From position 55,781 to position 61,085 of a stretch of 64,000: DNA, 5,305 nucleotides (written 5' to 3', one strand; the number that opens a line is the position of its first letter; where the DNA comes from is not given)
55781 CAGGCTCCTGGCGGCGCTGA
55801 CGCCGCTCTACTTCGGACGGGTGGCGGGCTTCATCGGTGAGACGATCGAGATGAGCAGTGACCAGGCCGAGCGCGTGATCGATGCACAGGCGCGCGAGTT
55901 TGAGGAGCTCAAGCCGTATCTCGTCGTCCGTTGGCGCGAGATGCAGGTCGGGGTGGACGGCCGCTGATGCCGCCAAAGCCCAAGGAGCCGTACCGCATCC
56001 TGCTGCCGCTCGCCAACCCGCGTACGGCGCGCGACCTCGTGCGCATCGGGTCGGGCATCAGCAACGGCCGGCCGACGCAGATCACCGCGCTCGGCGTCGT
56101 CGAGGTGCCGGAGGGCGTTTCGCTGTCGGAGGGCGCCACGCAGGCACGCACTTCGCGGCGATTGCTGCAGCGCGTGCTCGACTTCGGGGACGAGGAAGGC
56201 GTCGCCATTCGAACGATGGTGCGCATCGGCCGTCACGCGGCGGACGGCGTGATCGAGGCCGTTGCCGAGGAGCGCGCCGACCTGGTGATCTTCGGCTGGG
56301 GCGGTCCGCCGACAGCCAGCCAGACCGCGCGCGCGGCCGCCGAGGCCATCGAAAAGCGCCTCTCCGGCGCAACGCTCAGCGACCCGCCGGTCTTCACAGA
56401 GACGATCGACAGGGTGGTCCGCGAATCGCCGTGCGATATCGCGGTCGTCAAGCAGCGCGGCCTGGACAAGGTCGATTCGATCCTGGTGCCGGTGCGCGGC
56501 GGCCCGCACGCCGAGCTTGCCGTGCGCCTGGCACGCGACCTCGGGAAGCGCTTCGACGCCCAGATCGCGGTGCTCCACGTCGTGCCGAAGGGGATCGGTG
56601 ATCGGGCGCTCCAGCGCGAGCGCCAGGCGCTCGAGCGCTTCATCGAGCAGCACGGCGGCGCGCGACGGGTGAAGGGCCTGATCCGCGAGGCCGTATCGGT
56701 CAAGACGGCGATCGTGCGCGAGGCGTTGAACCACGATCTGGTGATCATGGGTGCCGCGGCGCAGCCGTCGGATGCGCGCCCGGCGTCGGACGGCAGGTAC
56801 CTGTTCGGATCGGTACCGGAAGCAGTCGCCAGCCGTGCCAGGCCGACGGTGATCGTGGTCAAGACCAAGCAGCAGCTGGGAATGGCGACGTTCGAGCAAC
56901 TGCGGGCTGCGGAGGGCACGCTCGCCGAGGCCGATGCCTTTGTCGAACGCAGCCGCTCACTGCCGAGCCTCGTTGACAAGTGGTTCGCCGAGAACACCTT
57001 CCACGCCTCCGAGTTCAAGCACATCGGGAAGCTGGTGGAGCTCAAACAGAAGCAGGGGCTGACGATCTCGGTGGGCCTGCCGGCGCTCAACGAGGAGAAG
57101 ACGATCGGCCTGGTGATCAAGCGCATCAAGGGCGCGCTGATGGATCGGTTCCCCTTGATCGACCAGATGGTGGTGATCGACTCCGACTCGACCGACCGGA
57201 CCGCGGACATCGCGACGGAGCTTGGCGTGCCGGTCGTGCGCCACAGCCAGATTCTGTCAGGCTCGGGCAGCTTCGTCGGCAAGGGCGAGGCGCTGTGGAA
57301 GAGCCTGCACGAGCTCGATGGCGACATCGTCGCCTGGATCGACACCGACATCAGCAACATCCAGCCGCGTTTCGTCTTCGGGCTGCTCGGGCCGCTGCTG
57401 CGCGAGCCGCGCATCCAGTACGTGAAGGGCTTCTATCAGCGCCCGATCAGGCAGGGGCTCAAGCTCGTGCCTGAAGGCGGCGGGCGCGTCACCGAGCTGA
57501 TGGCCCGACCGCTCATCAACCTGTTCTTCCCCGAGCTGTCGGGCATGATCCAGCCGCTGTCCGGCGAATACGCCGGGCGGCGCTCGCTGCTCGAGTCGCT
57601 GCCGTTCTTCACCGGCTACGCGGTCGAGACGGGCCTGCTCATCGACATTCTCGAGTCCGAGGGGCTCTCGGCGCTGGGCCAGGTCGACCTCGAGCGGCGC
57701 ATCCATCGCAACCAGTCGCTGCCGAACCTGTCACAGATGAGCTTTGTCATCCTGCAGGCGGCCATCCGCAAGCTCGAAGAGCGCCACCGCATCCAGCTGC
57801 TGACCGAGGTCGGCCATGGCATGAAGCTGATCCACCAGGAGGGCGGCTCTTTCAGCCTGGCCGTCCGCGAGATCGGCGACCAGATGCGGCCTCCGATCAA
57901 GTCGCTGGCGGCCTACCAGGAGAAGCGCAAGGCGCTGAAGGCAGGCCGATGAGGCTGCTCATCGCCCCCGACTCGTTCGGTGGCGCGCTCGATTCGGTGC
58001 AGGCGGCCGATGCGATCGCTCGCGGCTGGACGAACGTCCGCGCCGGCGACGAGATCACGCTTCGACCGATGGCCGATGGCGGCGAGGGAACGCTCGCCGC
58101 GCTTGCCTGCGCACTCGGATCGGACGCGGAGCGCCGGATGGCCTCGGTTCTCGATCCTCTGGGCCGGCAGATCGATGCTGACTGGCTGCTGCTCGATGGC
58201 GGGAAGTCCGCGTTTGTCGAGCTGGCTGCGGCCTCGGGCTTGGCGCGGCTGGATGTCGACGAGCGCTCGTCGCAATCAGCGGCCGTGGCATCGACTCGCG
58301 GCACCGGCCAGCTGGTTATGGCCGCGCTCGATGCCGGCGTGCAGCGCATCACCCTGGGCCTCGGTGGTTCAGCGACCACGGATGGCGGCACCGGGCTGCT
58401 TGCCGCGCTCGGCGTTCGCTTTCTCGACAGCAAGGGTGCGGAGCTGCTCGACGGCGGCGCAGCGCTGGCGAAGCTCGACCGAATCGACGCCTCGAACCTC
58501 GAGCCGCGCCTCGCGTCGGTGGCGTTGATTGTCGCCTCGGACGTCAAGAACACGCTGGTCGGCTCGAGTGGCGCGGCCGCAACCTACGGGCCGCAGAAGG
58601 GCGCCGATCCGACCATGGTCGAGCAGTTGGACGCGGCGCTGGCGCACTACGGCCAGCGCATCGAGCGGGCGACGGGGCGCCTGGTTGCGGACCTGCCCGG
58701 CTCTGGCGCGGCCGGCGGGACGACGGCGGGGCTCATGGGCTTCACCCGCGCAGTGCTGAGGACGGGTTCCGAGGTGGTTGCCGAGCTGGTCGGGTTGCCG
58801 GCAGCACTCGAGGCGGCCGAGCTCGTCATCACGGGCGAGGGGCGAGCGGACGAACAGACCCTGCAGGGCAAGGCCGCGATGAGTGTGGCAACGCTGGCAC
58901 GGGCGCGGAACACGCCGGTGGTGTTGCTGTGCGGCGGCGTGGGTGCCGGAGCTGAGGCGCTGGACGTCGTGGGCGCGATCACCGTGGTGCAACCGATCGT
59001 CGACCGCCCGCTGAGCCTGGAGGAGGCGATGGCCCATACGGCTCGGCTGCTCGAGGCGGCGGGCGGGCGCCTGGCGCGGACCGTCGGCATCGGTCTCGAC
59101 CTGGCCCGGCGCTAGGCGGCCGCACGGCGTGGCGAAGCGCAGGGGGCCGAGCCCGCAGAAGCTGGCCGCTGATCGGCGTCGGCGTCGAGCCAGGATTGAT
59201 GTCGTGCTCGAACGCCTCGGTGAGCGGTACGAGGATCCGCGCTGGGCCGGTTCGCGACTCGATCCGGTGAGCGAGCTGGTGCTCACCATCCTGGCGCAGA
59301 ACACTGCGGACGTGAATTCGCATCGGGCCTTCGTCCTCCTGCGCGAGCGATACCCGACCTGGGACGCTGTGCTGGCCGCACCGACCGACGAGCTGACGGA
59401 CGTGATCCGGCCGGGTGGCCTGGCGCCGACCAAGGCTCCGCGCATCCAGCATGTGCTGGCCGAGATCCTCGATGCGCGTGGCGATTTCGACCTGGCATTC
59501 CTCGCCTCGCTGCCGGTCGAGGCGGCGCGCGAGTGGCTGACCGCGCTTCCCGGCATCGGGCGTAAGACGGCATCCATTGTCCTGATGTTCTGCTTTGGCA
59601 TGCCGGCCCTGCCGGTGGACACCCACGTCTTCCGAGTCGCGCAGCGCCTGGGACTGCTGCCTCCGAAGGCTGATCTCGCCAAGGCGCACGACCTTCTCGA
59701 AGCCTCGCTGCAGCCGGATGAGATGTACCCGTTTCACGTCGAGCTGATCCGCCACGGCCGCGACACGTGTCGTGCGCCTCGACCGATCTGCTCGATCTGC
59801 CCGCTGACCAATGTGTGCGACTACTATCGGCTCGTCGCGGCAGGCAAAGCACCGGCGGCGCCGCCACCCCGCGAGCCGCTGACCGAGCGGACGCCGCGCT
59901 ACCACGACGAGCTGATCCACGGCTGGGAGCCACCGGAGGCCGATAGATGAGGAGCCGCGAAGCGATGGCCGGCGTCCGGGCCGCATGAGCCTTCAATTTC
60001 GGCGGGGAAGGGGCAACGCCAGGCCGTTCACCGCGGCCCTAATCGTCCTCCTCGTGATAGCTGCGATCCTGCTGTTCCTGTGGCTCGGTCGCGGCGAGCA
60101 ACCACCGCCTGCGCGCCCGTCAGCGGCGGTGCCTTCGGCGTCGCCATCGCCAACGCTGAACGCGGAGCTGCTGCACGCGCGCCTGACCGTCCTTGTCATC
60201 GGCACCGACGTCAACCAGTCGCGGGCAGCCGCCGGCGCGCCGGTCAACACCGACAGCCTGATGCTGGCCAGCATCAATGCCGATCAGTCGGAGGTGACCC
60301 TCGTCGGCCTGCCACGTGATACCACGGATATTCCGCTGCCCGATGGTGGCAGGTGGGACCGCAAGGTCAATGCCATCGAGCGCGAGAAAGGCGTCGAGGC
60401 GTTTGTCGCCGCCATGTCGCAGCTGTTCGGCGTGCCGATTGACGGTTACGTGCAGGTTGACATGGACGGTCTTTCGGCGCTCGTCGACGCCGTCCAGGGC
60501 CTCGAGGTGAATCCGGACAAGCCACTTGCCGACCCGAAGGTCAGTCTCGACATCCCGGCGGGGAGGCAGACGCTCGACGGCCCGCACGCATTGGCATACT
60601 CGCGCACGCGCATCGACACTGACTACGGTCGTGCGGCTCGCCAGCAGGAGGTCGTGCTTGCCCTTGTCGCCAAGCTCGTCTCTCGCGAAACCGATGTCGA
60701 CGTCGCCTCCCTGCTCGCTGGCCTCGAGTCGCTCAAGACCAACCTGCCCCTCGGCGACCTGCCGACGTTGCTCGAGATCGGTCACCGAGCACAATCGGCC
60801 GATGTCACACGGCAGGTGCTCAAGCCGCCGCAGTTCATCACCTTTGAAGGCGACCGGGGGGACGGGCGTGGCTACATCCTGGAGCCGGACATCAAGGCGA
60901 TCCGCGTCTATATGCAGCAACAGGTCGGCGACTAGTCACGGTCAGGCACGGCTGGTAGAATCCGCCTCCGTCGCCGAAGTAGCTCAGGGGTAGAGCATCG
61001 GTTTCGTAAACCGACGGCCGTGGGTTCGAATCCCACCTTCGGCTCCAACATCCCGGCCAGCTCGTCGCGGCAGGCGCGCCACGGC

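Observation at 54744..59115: Compatible-solute cluster: GT78-like synthase, USP-GpgS fusion and glycerate kinase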

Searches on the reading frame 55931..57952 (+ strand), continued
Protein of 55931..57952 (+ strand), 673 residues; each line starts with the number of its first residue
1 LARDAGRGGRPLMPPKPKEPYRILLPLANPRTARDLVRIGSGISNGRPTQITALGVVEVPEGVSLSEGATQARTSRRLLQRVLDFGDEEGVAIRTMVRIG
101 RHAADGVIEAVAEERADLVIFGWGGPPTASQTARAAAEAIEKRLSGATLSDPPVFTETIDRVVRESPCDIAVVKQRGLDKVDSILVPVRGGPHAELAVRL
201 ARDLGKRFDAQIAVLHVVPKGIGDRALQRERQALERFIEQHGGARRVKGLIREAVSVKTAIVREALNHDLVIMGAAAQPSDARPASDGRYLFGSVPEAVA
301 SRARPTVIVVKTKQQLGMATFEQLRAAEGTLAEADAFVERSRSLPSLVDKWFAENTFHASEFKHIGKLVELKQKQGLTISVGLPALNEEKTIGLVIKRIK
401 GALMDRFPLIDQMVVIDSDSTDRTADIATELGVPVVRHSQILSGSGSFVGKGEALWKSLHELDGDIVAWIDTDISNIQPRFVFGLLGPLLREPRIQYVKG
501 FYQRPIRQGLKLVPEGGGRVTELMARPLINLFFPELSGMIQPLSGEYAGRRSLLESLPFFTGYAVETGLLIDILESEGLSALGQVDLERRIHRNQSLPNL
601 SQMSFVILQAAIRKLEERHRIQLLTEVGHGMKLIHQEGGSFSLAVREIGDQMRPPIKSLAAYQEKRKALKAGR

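Call 42: search_protein_representatives(protein=window:55967-57952:+)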
Query: 661 residues. Proteins with E-value up to 0.001 (for the whole library): 4761; up to 1e-10: 2378; up to 1e-30: 734. The best 150 are listed.
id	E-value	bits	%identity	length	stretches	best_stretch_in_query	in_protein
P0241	2.1e-177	608.0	52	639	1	8-653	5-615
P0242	5.0e-173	593.6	52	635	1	8-659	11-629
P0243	5.7e-172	590.1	47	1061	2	4-654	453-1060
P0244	2.6e-163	561.5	49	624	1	7-647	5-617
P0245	6.0e-160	550.4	49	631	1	8-659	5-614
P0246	9.4e-157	539.8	51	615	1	11-649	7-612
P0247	2.6e-152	525.1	47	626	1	10-654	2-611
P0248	5.3e-150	517.5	47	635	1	7-660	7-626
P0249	6.3e-149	514.0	48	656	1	12-657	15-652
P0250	8.8e-149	513.5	85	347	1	326-602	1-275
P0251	1.2e-146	506.4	46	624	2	143-655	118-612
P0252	1.9e-146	505.8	46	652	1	3-654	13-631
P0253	1.3e-145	503.0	46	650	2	147-652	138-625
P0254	3.2e-145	501.7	45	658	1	7-654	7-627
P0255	1.9e-144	499.2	48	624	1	7-654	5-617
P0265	4.4e-131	455.0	49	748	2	334-654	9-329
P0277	2.6e-118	412.9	40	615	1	4-654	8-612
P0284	3.7e-109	382.6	57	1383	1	336-656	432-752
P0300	6.6e-95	335.5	49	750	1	329-650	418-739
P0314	1.1e-89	318.3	40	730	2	325-655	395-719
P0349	7.3e-74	266.0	45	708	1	333-656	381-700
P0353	6.9e-73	262.8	34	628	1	11-646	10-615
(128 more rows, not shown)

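Call 45: list_cluster_members(proteins=[P0243, P0265, P0314, P0349, P0241, P0242, P0277, P0353, P0284, P0300])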
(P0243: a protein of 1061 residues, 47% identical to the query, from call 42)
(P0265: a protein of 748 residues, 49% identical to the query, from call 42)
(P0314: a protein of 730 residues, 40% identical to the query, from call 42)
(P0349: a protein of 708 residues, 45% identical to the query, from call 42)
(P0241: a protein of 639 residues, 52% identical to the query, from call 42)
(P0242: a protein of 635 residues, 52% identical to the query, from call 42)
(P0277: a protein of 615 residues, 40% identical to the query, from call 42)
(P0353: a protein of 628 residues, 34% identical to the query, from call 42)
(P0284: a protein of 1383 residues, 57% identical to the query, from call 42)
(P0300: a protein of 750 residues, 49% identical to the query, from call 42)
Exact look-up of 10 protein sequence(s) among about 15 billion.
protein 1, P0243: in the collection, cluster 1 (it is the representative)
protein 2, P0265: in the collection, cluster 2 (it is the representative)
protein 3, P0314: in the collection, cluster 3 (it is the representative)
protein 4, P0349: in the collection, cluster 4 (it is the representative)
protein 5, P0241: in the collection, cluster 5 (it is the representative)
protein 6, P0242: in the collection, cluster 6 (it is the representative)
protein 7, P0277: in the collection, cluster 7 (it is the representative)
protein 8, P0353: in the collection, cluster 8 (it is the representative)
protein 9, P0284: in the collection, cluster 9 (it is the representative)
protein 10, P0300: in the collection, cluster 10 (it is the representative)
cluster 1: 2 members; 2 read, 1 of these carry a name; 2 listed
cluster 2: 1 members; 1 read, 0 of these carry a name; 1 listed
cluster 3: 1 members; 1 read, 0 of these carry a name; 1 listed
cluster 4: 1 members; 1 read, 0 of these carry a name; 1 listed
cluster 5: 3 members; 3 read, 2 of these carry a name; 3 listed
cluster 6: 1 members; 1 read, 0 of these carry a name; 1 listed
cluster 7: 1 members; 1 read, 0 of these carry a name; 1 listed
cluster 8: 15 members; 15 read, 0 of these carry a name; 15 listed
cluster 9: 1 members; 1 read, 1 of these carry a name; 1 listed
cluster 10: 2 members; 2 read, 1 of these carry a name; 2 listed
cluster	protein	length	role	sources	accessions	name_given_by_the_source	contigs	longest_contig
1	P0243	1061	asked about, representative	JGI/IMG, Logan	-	glycosyltransferase involved in cell wall biosynthesis/nucleotide-binding universal ...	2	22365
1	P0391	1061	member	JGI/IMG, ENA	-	-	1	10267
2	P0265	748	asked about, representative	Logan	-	-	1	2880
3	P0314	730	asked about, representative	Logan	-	-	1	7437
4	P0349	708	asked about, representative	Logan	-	-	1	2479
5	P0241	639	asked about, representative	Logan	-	-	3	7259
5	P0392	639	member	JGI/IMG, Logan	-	glucosyl-3-phosphoglycerate synthase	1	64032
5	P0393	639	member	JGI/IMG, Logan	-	glucosyl-3-phosphoglycerate synthase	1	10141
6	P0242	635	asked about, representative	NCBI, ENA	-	-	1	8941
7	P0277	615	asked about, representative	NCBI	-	-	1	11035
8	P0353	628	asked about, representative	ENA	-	-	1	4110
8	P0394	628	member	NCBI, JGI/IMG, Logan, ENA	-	-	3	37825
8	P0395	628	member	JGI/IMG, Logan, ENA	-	-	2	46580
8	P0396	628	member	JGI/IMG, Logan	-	-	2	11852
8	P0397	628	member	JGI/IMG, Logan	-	-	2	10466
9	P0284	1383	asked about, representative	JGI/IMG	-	glucosylglycerate phosphorylase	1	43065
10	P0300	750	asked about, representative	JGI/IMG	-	glycosyltransferase involved in cell wall biosynthesis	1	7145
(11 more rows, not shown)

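Call 50: search_protein_families(library=pfam, proteins=[P0243], max_evalue=1)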
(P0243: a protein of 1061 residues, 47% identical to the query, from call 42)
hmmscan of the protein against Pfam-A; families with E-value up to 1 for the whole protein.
P0243 (1061 aa): 3 families
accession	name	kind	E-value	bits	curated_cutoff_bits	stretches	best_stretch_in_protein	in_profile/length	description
PF00535.33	Glycos_transf_2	-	3.7e-17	63.2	23.3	2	774-910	2-131/168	Glycosyl transferase family 2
PF00582.32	Usp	-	3.9e-15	57.1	24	2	459-589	4-141/141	Universal stress protein family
PF13641.12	Glyco_tranf_2_3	-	0.05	14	27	0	777-866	8-96/230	Glycosyltransferase like family 2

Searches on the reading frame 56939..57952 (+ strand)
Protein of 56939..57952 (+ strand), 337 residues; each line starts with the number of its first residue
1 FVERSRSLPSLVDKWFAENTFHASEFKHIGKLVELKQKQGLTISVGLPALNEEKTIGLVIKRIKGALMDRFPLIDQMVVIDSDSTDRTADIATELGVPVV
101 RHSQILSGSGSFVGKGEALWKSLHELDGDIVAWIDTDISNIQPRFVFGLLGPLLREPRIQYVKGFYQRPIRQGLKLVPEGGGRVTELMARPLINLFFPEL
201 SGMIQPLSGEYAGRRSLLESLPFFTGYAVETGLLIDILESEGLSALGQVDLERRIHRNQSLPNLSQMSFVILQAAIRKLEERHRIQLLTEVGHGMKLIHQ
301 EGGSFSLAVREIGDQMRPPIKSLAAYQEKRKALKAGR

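Call 78: search_solved_structures(query=window:56939-57952:+, max_evalue=1e-20, show_alignments=2)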
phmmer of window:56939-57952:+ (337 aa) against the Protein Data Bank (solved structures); distinct sequences matched with E-value up to 1e-20: 7.
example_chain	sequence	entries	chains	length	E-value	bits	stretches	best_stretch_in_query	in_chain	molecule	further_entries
3f1y_A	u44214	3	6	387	1e-77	264.9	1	9-293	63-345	Mannosyl-3-phosphoglycerate synthase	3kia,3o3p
7pdo_A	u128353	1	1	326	3e-60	207.5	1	32-324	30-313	Glucosyl-3-phosphoglycerate synthase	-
7p5l_A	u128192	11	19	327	3e-60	207.5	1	32-324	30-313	Glucosyl-3-phosphoglycerate synthase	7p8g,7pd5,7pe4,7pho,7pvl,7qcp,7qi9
4y6n_A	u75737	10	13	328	2.7e-58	201.1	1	29-274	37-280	Glucosyl-3-phosphoglycerate synthase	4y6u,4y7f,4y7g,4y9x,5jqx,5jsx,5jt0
3e25_A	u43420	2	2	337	3e-58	200.9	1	29-274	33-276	Putative uncharacterized protein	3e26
4ddz_A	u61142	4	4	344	3.2e-58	200.9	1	29-274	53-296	GLUCOSYL-3-PHOSPHOGLYCERATE SYNTHASE (GpgS) | Glucosyl-3-phosphoglycerate synthase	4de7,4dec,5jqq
3ckj_A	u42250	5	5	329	1.3e-56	195.6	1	14-274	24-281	Putative uncharacterized protein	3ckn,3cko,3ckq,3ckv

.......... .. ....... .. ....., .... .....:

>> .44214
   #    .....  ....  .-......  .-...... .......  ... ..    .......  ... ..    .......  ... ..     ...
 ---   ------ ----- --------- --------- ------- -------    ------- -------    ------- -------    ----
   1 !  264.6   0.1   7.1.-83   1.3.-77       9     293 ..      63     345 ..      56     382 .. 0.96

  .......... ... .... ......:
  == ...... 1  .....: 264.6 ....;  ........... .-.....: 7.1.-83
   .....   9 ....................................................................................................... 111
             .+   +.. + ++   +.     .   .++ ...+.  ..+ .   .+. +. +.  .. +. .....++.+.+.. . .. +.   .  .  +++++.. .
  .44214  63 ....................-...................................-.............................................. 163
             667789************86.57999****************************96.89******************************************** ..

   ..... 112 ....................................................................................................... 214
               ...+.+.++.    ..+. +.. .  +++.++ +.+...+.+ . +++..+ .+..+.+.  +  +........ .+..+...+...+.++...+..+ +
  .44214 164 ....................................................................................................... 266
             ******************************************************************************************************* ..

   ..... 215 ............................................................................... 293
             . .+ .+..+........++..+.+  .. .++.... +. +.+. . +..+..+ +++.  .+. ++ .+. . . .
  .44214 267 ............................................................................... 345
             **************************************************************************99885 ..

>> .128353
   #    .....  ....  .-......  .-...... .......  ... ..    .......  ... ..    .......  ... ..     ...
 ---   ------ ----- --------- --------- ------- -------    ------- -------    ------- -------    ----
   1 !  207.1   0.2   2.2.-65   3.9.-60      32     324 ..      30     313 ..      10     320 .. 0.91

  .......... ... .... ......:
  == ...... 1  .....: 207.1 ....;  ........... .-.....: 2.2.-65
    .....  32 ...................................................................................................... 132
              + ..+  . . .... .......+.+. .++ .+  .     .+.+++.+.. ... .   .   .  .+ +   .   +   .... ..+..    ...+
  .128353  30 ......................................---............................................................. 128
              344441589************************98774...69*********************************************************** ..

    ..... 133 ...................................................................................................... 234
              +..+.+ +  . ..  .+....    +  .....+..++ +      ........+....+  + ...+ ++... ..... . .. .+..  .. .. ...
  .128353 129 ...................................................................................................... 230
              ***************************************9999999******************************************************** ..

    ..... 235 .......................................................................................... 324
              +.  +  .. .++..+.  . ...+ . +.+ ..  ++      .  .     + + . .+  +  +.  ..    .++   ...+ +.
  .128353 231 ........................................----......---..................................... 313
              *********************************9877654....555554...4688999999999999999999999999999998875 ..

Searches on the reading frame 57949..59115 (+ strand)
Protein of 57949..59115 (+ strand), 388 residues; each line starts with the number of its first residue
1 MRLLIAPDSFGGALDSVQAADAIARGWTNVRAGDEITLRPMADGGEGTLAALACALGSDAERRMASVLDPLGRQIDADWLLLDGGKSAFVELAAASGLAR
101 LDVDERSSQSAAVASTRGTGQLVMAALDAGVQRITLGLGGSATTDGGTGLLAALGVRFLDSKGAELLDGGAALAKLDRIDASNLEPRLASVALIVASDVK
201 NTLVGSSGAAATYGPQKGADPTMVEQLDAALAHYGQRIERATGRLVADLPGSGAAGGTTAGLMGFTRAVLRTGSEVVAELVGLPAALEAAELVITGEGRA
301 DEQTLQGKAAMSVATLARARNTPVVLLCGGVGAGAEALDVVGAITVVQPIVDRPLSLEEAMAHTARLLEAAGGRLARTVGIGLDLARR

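Call 7: search_protein_families(library=pfam, proteins=[window:57949-59115:+], max_evalue=0.01)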
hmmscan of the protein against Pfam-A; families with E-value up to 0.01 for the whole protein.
window:57949-59115:+ (388 aa): 1 family
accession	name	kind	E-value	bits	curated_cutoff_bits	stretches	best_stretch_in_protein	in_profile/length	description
PF02595.20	Gly_kinase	-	7.2e-123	410.6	23.3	1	4-379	2-371/372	Glycerate kinase family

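Call 8: search_protein_families(library=ncbifam, proteins=[window:57949-59115:+], max_evalue=0.01)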
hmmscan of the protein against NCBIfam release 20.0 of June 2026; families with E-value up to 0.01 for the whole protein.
window:57949-59115:+ (388 aa): 3 families
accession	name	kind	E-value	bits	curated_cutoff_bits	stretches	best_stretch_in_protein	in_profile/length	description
TIGR00045.1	TIGR00045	subfamily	5.2e-117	391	168.45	1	2-379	1-372/375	glycerate kinase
NF007401.0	PRK09932.1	equivalog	4.9e-83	279.3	625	1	1-385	1-379/381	glycerate 3-kinase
NF007668.0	PRK10342.1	equivalog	4.6e-81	272.8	686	1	1-383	1-377/381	glycerate 2-kinase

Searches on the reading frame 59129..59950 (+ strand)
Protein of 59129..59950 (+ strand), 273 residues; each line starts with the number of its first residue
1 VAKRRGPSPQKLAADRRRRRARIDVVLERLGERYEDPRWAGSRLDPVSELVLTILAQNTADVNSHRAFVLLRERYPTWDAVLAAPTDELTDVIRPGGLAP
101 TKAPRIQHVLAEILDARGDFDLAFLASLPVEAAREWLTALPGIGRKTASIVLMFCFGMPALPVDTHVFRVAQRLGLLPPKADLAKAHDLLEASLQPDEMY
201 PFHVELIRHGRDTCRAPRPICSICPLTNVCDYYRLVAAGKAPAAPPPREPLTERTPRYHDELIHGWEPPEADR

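Call 19: search_protein_families(library=pfam, proteins=[window:59129-59950:+], max_evalue=0.001)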
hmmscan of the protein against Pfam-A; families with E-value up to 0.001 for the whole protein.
window:59129-59950:+ (273 aa): 2 families
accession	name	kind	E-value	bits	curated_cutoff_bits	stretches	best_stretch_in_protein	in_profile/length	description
PF00730.31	HhH-GPD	-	6.9e-12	46.1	26.2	1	52-186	2-98/108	HhH-GPD superfamily base excision DNA repair protein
PF00633.29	HHH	-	1.5e-05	25.1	24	1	131-151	7-27/30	Helix-hairpin-helix motif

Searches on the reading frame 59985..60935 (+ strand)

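Call 19: search_protein_families(library=pfam, proteins=[window:59985-60935:+], max_evalue=0.001)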
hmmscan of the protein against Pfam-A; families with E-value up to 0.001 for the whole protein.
window:59985-60935:+ (316 aa): 1 family
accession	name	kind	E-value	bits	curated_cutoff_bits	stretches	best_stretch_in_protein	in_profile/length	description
PF03816.19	LytR_cpsA_psr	-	7.6e-35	120.7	24.6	1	88-231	1-148/150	LytR_cpsA_psr family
